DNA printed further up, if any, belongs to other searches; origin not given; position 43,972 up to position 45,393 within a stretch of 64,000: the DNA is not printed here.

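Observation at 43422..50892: Lower-GC accessory island: AtzD-AtzG-AtzE on one strand facing a TctC-AtzH-M20 operon, with no allophanate hydrolase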

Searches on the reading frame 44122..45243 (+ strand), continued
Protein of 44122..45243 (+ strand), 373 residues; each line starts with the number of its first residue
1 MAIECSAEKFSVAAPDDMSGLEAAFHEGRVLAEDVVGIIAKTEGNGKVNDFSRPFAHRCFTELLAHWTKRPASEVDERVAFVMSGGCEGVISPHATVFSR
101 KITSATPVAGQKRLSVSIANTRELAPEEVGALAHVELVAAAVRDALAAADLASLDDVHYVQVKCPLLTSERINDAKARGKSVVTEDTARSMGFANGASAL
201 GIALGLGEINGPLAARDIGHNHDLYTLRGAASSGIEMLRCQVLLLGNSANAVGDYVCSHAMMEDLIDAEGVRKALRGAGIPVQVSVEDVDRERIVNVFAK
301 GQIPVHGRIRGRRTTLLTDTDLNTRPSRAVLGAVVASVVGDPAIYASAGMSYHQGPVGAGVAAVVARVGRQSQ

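Call 25: find_related_loci(query=A1, collection=genome_contigs, flank=10000)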
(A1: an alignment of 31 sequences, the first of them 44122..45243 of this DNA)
Query A1 (373 aa) in genome_contigs; peptide patterns used: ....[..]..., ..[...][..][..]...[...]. (x = any residue, [..] = any of these).
559 stretches matched a pattern; 516 encode a relative of the query (tblastn E <= 1e-3); the best 80 are kept; 80 distinct loci.
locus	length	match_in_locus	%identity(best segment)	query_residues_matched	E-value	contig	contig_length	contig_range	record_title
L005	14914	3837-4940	85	1-368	0e+0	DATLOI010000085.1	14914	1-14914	MAG TPA_asm: Casimicrobiaceae bacterium isolate SMAG_U13822 k141_5146392, whole genome shotgun sequence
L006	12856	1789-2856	85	1-356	0e+0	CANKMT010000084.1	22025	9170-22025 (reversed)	MAG: Betaproteobacteria bacterium isolate TH-Jun18-184 genome assembly, contig: TH-Jun18-C4910, whole genome shotgun seq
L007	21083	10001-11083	64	6-367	1e-151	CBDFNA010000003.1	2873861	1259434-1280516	MAG: Alphaproteobacteria bacterium isolate 456df9e9-cc6a-4da3-9ba1-058004e9e0f4 genome assembly, contig: contig_3, whole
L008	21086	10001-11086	63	5-367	3e-151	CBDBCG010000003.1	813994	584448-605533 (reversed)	MAG: Alphaproteobacteria bacterium isolate 0bf2ae11-f7ef-4b98-947a-5f0f4121c03f genome assembly, contig: contig_3, whole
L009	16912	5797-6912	61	1-372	2e-149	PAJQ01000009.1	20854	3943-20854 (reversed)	MAG: Chloroflexota bacterium isolate SAT91 144689, whole genome shotgun sequence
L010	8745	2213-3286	64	1-360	7e-148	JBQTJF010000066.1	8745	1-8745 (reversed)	MAG: Betaproteobacteria bacterium isolate SAR238 c_000000457551, whole genome shotgun sequence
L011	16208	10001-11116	60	1-372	2e-147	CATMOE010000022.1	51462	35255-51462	MAG: uncultured Dehalococcoidia bacterium isolate SRR3967319_bin.3_MetaWRAP_v1.3_MAG genome assembly, contig: ERZ508525.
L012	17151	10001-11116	60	1-372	2e-147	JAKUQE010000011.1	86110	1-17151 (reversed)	MAG: Dehalococcoidia bacterium isolate ALOHA_A2.5_21 A2.5-Dehalococcoidia-20_11, whole genome shotgun sequence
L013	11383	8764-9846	61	1-361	1e-144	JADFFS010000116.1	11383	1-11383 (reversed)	MAG: Chloroflexota bacterium isolate B28T3L11 B28T3L11_NODE6205, whole genome shotgun sequence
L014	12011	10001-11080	57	1-360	2e-138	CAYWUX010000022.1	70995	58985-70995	MAG TPA_asm: uncultured Hyphomicrobiaceae bacterium isolate binchicken_co262_356 genome assembly, contig: NODE_236_lengt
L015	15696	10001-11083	57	9-369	7e-122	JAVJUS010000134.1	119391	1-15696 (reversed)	MAG: Azospirillaceae bacterium isolate C1-SOL-07 k141_41465, whole genome shotgun sequence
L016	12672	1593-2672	55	9-368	3e-120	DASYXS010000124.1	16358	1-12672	MAG TPA_asm: bacterium isolate SMAG_U6314 k141_672577, whole genome shotgun sequence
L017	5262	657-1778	52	3-368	2e-116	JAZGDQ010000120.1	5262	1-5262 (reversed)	MAG: bacterium isolate SCS3bin.47 SCS3bin.47_120, whole genome shotgun sequence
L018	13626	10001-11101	51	3-367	4e-116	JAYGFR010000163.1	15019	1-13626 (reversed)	MAG: Nitrospinota bacterium isolate OC6_4000m_MAG_328 OC6_4000m_contig_1541374, whole genome shotgun sequence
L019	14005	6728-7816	53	10-371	4e-112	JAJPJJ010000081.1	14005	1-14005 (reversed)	MAG: Bacillota bacterium isolate Centralia_MAG_45 k107_11905141, whole genome shotgun sequence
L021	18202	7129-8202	50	9-365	3e-110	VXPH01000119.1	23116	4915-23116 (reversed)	MAG: Nitrospinota bacterium isolate SB0662_bin_51 NODE_2105_length_23116_cov_29.980790, whole genome shotgun sequence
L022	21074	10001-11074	51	9-365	4e-110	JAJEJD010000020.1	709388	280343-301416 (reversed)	MAG: bacterium isolate p16x63bins.49 k141_38416, whole genome shotgun sequence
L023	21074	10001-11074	51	9-365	1e-109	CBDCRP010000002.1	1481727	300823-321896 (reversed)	MAG: bacterium isolate c343b5c3-9596-4089-b975-978780b2b10b genome assembly, contig: contig_2, whole genome shotgun sequ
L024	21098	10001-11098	51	1-365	2e-109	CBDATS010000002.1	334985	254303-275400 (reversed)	MAG: bacterium isolate ae52f057-cb51-4de3-9b45-eb3ba2375a15 genome assembly, contig: contig_2, whole genome shotgun sequ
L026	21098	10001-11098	50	9-373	2e-108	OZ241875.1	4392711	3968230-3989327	MAG: bacterium isolate fde39c58-18aa-4d93-bb40-cd1cf9ece30f genome assembly, chromosome: 1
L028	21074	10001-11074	52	9-365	6e-108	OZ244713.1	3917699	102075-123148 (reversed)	MAG: bacterium isolate e5014806-8d25-4488-8218-63b8719b0073 genome assembly, chromosome: 1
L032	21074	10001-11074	51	9-365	3e-107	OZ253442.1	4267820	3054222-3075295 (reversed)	MAG: bacterium isolate e26f613c-7608-46b1-ae07-a2f8df169297 genome assembly, chromosome: 1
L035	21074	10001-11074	51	9-365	5e-107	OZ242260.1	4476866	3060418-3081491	MAG: bacterium isolate ae33526c-e769-4de9-a2b0-9dbe0155474d genome assembly, chromosome: 1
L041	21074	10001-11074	51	9-365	4e-106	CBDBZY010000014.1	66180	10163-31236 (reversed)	MAG: bacterium isolate 9be6d20c-2acc-4803-ae17-f4ce1a23f777 genome assembly, contig: contig_14, whole genome shotgun seq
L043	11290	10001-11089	47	3-365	7e-105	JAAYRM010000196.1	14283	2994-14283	MAG: Tissierellia bacterium isolate AS23ysBPME_194 253009_AS23, whole genome shotgun sequence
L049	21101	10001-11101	45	1-365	2e-100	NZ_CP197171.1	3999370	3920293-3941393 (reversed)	Amphibacillus sp. Q70 chromosome, complete genome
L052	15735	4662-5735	47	9-367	2e-99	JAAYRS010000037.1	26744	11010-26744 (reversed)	MAG: Bacillota bacterium isolate AS23ysBPME_23 52833_AS23, whole genome shotgun sequence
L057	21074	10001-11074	43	9-365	2e-97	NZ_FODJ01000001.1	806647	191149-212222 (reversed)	Amphibacillus marinus strain CGMCC 1.10434, whole genome shotgun sequence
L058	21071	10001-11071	44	9-365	2e-97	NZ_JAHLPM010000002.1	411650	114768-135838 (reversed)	Tissierella simiarum strain MSJ-40 M40_ctg0002, whole genome shotgun sequence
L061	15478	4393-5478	45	9-369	3e-96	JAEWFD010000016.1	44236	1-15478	MAG: Bacillota bacterium isolate OH_PBlB_170 k127_216893, whole genome shotgun sequence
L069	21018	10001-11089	48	9-370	6e-93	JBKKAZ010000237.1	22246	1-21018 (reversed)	MAG: Casimicrobiaceae bacterium isolate swi_bin.328 S1Ck127_16962247_flag_0_multi_30.7830_len_22246, whole genome shotgu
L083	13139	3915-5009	47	3-365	2e-90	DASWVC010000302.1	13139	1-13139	MAG TPA_asm: Chthoniobacterales bacterium isolate SMAG_U3619 k141_143363, whole genome shotgun sequence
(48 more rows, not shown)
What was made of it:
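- Tried and rejected: Among GTDB species representatives the best match is 85% (call 25).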

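Call 26: search_solved_structures(query=window:44122-45243:+, max_evalue=0.001)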
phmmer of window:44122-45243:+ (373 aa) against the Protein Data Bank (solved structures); distinct sequences matched with E-value up to 0.001: 7.
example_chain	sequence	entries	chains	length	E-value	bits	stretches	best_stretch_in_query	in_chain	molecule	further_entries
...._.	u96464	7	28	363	5.6e-99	334.8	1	10-368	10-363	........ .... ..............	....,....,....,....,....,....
6dhj_A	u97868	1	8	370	6.5e-97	328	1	10-368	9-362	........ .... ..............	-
5t13_A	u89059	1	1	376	4.8e-90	305.4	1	11-368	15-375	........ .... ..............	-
4bvq_A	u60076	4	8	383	8.9e-85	288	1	13-367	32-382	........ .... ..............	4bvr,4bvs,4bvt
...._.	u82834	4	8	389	1.1e-79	271.3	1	10-369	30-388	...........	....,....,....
4nq3_A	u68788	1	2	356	2.3e-68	234.1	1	8-366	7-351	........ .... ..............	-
5hy0_A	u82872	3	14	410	6e-57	196.6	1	11-367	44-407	Ring-opening amidohydrolase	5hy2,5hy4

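Call 30: search_protein_families(library=pfam, proteins=[L006:4467-5543:+, L006:6275-8176:+, L006:7817-8764:-, L006:8778-10391:-, L006:10408-11649:-, L006:11646-12449:-, L007:11113-12714:-, L007:13147-14649:-, L007:14836-16122:+, L007:8161-9255:-], max_evalue=0.00001)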
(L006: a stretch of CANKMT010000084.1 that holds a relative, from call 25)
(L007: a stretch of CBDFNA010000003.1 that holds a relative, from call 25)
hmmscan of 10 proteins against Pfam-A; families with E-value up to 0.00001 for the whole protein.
L006:4467-5543:+ (358 aa): 2 families
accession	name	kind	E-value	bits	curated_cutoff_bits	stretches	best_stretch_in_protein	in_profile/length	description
PF00174.25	Oxidored_molyb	-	3.4e-47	160.6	24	1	51-214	1-167/169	Oxidoreductase molybdopterin binding domain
PF03404.22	Mo-co_dimer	-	2.8e-07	31.1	22.7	1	239-336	4-121/138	Mo-co oxidoreductase dimerisation domain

L006:6275-8176:+ (633 aa): 0 families

L006:7817-8764:- (315 aa): 2 families
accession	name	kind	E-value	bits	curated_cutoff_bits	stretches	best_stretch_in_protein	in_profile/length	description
PF03328.21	HpcH_HpaI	-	1.8e-44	152.1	25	1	10-236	1-221/221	HpcH/HpaI aldolase/citrate lyase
PF15617.12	C-C_Bond_Lyase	-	9.5e-14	51.7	28.4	1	13-264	11-285/320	C-C_Bond_Lyase of the TIM-Barrel fold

L006:8778-10391:- (537 aa): 2 families
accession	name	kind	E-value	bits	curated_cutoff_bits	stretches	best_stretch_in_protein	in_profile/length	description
PF11794.13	HpaB_N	-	1.3e-76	258.2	35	1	5-268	2-270/270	4-hydroxyphenylacetate 3-hydroxylase N terminal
PF03241.18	HpaB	-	6.7e-53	179.3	25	1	275-476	1-201/202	4-hydroxyphenylacetate 3-hydroxylase C terminal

L006:10408-11649:- (413 aa): 1 family
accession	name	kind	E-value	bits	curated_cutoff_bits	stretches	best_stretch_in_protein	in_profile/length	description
PF02515.22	CoA_transf_3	-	9.2e-116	387.4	23.3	1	17-389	1-366/366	CoA-transferase family III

L006:11646-12449:- (267 aa): 2 families
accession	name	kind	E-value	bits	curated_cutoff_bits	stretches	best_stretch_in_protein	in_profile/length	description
PF00005.33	ABC_tran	-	7.6e-30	104.7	25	1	35-180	2-136/137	ABC transporter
PF13304.12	AAA_21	-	5.8e-10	40.2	27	0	46-76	1-34/304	AAA domain, putative AbiEii toxin, Type IV TA system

L007:11113-12714:- (533 aa): 1 family
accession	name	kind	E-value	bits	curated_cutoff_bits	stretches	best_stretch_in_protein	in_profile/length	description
PF01425.27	Amidase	-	1.3e-62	212.7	27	2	157-327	41-209/445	Amidase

L007:13147-14649:- (500 aa): 2 families
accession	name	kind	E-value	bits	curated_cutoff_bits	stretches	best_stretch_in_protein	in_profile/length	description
PF01979.26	Amidohydro_1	-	8.3e-44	150.7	25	1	64-445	1-344/345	Amidohydrolase family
PF07969.17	Amidohydro_3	-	1.8e-16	61.1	29.7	1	107-446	153-471/472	Amidohydrolase family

L007:14836-16122:+ (428 aa): 2 families
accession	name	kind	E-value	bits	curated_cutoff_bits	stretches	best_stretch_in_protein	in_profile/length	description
PF01546.33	Peptidase_M20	-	3.2e-27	96.2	24.6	1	90-416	2-205/206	Peptidase family M20/M25/M40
PF07687.19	M20_dimer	-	7.4e-07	29.5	21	1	222-320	2-100/107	Peptidase dimerisation domain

L007:8161-9255:- (364 aa): 1 family
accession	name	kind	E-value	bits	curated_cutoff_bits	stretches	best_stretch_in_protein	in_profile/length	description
PF09084.16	NMT1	-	7.3e-47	160.5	20.5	1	76-282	3-215/216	NMT1/THI5 like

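Call 32: search_solved_structures(query=window:44122-45243:+, max_evalue=1e-60, show_alignments=5)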
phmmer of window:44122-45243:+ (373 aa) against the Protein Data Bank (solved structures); distinct sequences matched with E-value up to 1e-60: 6.
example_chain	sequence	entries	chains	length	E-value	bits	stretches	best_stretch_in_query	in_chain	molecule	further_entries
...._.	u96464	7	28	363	5.6e-99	334.8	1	10-368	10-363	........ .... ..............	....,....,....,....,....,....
6dhj_A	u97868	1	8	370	6.5e-97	328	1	10-368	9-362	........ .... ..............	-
5t13_A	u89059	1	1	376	4.8e-90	305.4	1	11-368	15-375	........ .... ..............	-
4bvq_A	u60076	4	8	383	8.9e-85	288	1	13-367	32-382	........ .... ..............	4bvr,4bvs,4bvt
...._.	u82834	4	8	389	1.1e-79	271.3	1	10-369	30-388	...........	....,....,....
4nq3_A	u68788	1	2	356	2.3e-68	234.1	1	8-366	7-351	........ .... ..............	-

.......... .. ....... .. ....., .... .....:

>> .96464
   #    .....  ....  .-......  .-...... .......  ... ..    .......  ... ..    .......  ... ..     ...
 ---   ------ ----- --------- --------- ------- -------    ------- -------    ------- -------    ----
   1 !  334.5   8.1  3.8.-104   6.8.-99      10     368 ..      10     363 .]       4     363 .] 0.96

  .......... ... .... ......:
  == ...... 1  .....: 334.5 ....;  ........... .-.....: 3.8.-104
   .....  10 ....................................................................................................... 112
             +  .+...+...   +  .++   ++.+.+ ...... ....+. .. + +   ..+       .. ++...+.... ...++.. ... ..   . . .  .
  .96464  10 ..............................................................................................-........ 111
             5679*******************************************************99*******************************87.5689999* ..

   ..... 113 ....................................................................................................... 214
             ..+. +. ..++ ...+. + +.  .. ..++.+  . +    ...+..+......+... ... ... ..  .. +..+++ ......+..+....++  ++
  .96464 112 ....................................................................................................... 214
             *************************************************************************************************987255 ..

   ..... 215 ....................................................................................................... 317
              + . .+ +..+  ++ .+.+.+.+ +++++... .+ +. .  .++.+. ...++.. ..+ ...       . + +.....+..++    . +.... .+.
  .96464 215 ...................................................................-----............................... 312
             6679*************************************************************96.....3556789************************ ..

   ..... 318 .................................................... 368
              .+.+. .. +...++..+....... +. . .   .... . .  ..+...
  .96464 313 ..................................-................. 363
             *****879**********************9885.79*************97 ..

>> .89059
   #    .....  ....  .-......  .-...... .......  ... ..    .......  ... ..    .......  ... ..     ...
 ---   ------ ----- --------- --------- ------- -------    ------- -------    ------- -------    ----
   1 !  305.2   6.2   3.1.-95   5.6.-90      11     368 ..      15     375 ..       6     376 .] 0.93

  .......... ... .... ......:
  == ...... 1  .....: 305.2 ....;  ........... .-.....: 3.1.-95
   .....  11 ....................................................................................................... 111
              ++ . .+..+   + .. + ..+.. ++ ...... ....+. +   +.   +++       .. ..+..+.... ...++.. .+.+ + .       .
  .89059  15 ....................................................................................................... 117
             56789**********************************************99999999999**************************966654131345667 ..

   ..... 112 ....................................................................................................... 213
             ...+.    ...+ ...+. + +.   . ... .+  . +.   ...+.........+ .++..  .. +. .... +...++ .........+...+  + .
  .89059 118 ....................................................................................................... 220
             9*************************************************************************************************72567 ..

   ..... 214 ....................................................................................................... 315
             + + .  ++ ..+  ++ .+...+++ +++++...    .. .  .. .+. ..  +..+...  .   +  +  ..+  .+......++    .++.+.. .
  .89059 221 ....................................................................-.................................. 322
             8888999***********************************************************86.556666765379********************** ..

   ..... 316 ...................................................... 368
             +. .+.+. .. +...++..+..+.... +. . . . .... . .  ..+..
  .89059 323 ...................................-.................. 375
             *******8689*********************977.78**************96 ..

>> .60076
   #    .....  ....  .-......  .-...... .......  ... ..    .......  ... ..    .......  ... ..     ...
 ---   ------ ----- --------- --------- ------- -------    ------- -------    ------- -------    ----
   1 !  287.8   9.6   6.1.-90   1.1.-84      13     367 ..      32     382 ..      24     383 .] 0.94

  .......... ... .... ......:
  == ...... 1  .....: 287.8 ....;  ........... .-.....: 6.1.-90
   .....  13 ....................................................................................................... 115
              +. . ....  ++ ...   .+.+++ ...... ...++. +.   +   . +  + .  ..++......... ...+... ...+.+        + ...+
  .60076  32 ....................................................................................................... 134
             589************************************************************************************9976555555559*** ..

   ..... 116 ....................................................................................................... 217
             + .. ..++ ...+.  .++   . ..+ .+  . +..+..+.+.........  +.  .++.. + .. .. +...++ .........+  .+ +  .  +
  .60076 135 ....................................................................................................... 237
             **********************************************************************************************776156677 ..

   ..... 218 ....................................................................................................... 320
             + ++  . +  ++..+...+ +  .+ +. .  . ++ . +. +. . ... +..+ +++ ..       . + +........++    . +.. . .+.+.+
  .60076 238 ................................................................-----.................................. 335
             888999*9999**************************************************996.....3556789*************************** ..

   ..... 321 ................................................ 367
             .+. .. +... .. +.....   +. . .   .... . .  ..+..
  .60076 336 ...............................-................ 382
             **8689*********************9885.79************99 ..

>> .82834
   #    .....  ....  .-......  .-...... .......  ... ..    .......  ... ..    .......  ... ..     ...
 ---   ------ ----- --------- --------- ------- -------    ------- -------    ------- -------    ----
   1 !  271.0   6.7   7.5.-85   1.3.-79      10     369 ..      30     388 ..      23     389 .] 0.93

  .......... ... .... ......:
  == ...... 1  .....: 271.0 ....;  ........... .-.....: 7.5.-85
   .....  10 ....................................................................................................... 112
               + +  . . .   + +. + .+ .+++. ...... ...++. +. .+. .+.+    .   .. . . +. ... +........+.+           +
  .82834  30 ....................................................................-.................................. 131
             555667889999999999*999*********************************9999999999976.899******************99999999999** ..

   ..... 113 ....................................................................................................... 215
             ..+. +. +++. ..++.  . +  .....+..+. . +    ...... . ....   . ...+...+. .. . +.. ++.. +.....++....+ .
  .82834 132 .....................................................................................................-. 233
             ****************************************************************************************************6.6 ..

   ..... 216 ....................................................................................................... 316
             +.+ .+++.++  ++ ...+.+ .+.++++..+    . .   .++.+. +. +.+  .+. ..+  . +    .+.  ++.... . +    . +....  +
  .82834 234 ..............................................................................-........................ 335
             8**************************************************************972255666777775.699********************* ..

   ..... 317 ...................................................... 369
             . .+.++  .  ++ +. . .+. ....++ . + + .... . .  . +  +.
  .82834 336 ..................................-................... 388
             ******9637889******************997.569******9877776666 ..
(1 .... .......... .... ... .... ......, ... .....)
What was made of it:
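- Closest known: Barbiturase. Same: Asn at the site-C position, and Ser-Ser-Gly after the domain-2 nucleophile (call 32).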
